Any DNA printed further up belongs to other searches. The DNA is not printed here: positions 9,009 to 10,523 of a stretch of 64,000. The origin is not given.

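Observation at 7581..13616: Operon-like run: degenerate GspE-like ATPase, XPB helicase, Bax1/DUF790 nuclease and Tat-exported PhoD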

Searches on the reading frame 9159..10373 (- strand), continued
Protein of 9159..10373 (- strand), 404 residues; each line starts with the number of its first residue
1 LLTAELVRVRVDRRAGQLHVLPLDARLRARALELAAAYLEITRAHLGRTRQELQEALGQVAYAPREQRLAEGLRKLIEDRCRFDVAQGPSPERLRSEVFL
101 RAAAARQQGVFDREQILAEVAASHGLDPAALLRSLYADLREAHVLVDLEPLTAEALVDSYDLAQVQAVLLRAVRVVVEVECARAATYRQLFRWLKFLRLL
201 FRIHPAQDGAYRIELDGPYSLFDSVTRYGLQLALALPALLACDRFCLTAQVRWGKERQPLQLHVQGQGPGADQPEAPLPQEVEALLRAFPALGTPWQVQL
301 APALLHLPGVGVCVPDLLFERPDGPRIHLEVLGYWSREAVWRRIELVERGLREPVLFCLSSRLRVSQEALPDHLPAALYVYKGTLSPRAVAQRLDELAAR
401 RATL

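Call 40: search_solved_structures(query=A2, max_evalue=0.001, show_alignments=2)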
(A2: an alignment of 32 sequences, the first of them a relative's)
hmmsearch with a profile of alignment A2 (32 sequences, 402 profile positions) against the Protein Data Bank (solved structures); distinct sequences matched with E-value up to 0.001: 5.
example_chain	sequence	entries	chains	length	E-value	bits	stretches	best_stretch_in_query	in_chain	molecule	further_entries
8gy8_A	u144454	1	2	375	4e-36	128.1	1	1-345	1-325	Putative translation initiation factor (IF-2 homolog)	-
6p66_B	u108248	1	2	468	2.9e-29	105.5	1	4-348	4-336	DNA endonuclease Bax1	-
6p4f_B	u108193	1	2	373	1.4e-27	100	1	43-348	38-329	Endonuclease Bax1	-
6p4w_B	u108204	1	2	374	1.4e-27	100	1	43-348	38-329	Endonuclease Bax1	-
6p4o_B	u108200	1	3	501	3.3e-27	98.7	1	43-348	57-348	Endonuclease Bax1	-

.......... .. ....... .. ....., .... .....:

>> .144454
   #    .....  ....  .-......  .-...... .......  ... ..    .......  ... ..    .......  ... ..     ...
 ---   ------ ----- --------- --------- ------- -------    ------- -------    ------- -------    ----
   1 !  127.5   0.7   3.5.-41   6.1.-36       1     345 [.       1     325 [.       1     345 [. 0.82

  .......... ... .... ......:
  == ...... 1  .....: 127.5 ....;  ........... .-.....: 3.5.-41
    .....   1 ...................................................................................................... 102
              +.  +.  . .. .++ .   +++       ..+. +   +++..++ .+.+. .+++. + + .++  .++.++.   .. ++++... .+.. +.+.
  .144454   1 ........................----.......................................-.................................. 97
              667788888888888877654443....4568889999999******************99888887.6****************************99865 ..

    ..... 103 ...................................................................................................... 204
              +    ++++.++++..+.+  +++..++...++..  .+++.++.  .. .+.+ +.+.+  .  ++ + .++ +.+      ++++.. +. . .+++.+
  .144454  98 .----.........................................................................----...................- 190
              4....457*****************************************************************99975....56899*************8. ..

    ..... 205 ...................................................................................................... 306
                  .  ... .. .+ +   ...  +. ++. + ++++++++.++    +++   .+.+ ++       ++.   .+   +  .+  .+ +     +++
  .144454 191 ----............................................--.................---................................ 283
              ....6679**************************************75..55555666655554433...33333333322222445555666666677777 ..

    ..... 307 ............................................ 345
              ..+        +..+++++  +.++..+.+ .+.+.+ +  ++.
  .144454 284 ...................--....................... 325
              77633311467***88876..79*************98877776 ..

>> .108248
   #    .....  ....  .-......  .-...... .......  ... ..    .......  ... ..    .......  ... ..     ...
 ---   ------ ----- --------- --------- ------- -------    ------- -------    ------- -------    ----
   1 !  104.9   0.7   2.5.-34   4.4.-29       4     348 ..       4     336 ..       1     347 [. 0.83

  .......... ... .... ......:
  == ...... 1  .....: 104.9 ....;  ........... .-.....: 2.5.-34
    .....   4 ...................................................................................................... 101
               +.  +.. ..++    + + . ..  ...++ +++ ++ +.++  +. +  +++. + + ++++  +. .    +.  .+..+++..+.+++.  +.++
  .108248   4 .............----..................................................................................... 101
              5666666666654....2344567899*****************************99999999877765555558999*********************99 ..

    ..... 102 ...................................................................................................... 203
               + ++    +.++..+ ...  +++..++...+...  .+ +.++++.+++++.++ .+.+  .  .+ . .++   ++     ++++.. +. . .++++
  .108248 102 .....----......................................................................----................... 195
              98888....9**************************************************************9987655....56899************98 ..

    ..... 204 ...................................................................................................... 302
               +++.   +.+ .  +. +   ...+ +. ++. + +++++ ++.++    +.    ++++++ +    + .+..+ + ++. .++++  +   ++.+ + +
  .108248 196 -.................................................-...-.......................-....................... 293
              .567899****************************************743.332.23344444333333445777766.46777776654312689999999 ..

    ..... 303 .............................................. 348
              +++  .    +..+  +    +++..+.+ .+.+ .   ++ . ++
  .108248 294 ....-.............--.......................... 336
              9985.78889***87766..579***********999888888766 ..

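Call 44: search_solved_structures(query=window:9159-10373:-, max_evalue=0.01, show_alignments=4)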
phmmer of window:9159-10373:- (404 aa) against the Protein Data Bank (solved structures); distinct sequences matched with E-value up to 0.01: 5.
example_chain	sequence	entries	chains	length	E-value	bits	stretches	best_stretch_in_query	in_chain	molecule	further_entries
8gy8_A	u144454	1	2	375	3.6e-20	75.6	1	32-348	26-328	Putative translation initiation factor (IF-2 homolog)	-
6p66_B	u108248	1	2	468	2.2e-18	69.8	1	20-349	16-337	DNA endonuclease Bax1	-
6p4f_B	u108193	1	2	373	8.7e-18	67.8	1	48-363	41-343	Endonuclease Bax1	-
6p4w_B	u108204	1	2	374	8.8e-18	67.8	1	48-363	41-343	Endonuclease Bax1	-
6p4o_B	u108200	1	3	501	2.1e-17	66.5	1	48-363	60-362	Endonuclease Bax1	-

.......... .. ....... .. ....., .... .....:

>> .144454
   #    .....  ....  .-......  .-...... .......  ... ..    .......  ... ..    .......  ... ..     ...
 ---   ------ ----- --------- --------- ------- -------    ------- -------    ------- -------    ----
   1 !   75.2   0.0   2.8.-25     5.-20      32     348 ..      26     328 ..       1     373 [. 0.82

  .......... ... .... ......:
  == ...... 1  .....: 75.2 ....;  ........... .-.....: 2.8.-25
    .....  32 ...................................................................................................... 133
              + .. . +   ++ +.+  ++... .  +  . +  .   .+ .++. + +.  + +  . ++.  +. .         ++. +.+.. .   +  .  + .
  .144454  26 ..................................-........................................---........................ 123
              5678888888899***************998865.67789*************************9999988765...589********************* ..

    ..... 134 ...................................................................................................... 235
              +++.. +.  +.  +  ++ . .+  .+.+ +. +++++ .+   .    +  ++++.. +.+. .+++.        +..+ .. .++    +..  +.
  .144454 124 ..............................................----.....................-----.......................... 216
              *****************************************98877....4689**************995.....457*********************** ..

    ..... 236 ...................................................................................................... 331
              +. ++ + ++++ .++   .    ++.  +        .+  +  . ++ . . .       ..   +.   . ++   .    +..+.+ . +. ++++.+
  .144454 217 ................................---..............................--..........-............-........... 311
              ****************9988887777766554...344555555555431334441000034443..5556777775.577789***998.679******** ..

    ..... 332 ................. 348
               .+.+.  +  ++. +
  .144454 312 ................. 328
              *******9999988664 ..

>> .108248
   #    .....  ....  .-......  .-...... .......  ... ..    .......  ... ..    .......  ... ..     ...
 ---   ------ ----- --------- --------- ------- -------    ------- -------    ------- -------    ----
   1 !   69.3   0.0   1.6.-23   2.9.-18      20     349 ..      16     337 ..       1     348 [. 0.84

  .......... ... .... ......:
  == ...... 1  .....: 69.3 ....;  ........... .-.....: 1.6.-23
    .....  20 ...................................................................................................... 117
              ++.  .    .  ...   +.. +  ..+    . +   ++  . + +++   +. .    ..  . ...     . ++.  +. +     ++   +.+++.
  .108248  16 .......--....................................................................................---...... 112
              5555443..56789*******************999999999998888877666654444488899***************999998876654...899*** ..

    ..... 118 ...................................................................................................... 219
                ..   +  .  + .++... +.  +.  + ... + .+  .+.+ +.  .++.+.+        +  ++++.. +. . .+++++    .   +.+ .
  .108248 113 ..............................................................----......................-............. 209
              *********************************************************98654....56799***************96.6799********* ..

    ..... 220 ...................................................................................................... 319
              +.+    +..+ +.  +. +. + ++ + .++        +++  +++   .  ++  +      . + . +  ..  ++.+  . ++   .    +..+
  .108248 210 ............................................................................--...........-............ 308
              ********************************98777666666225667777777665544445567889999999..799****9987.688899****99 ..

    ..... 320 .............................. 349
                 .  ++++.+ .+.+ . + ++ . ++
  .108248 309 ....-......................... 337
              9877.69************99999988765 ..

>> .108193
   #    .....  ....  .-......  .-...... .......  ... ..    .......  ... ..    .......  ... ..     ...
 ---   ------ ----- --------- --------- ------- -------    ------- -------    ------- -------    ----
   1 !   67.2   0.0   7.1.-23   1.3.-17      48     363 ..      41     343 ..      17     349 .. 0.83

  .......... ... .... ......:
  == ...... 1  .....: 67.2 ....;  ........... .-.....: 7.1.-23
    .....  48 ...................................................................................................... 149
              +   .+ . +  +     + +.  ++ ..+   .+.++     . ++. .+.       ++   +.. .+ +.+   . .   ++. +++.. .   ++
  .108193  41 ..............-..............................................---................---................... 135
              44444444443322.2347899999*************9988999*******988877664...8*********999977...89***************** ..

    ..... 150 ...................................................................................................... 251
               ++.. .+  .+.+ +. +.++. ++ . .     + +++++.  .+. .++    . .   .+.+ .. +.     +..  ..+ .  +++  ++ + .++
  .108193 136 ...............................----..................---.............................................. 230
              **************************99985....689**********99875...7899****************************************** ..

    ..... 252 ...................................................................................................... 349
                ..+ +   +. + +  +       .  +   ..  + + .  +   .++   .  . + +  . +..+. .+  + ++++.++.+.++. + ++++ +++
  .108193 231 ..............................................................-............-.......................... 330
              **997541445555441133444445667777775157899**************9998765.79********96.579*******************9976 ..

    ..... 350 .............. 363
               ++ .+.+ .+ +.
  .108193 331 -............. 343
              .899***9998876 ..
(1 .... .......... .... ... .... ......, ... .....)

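Call 67: find_related_loci(query=A2, collection=metagenome_contigs, flank=6000)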
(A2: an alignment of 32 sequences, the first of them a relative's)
Query A2 (404 aa) in metagenome_contigs; peptide patterns used: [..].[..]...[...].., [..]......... (x = any residue, [..] = any of these).
600 stretches matched a pattern (row limit reached: there are more); 449 encode a relative of the query (tblastn E <= 1e-3); the best 80 are kept; 80 distinct loci.
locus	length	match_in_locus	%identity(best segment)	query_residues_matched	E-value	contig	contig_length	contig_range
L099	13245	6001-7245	56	1-400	4e-134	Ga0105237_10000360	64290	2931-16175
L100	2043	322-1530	55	1-402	5e-141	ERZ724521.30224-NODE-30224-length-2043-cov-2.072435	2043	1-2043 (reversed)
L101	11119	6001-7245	54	1-400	4e-129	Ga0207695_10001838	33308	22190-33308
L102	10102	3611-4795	54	1-394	3e-128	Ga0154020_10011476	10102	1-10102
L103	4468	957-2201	56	1-400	2e-129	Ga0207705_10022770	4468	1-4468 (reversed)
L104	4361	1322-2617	50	1-400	2e-126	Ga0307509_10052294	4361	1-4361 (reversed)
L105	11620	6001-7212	56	1-400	1e-124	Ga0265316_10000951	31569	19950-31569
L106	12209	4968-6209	56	1-395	6e-124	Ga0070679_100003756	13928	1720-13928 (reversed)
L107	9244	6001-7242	56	1-395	8e-124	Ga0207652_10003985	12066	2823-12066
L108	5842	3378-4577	55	1-395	2e-123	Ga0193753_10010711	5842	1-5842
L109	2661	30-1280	52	1-400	7e-129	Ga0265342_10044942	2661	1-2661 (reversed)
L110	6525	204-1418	52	1-398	5e-122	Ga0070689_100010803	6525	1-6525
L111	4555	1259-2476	52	1-400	4e-123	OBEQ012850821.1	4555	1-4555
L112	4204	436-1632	52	1-397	8e-123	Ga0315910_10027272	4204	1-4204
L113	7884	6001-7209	56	1-400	2e-121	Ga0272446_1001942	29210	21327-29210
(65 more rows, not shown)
